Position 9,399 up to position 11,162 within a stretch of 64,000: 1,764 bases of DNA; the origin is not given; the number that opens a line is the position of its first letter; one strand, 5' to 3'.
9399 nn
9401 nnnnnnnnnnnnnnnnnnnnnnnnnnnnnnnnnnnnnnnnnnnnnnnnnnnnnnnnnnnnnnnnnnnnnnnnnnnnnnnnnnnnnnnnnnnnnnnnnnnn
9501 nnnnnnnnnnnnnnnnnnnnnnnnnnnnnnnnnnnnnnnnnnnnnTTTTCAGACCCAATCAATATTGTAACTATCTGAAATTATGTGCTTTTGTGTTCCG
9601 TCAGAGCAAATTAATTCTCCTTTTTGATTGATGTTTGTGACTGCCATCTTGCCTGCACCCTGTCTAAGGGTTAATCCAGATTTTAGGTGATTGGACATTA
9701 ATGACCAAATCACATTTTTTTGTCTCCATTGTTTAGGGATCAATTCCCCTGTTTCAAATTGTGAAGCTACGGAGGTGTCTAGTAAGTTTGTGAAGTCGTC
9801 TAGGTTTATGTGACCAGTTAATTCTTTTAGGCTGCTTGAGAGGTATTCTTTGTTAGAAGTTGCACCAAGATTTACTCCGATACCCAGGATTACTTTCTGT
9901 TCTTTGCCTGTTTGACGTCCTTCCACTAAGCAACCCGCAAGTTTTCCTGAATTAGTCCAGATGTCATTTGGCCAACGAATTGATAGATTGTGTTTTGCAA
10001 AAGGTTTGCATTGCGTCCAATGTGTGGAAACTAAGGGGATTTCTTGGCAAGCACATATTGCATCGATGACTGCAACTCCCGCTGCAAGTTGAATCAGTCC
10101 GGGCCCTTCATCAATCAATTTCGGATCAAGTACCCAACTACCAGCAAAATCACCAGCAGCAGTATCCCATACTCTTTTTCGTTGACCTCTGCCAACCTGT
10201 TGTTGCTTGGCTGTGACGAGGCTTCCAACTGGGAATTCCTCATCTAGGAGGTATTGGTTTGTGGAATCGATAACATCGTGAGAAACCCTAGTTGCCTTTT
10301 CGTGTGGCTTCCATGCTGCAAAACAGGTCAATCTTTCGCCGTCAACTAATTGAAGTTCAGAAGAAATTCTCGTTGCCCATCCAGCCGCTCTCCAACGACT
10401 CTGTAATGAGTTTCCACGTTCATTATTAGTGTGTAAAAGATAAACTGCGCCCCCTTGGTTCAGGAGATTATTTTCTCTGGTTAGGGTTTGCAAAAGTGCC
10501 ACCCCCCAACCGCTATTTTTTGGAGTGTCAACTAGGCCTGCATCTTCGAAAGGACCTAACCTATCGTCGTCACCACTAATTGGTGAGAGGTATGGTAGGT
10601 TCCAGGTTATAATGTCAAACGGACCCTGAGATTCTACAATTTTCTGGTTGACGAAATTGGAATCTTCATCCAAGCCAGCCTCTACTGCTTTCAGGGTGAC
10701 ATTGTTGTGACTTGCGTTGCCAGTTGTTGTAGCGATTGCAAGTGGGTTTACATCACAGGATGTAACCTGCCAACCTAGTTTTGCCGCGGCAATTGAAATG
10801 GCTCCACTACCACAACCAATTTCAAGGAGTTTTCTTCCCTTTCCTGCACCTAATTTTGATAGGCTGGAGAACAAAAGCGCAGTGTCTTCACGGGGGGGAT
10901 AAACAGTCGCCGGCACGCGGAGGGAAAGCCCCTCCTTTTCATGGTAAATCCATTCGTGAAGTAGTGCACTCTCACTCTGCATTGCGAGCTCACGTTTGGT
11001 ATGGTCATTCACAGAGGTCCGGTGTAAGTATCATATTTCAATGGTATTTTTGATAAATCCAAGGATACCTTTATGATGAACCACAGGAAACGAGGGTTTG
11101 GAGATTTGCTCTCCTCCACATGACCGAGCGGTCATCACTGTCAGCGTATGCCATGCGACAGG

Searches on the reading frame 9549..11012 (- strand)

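Call 76: search_protein_families(library=pfam, proteins=[window:9549-11012:-], max_evalue=0.00001)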
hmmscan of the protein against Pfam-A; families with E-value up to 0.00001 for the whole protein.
window:9549-11012:- (487 aa): 6 families
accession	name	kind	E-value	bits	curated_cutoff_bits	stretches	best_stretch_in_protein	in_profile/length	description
PF03099.24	BPL_LplA_LipB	-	9.8e-15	55.1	21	1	246-381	3-133/133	Biotin/lipoate A/B protein ligase family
PF06325.19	PrmA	-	4.6e-10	39.9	22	1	48-136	152-231/296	Ribosomal protein L11 methyltransferase (PrmA)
PF05175.20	MTS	-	1.6e-07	31.6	23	1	44-117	20-93/170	Methyltransferase small domain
PF13489.12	Methyltransf_23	-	1.1e-06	29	27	1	47-136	9-86/164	Methyltransferase domain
PF13649.12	Methyltransf_25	-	5.2e-06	27.5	27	0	63-116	2-56/97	Methyltransferase domain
PF08242.18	Methyltransf_12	-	6e-06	27.4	30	0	63-136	1-70/98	Methyltransferase domain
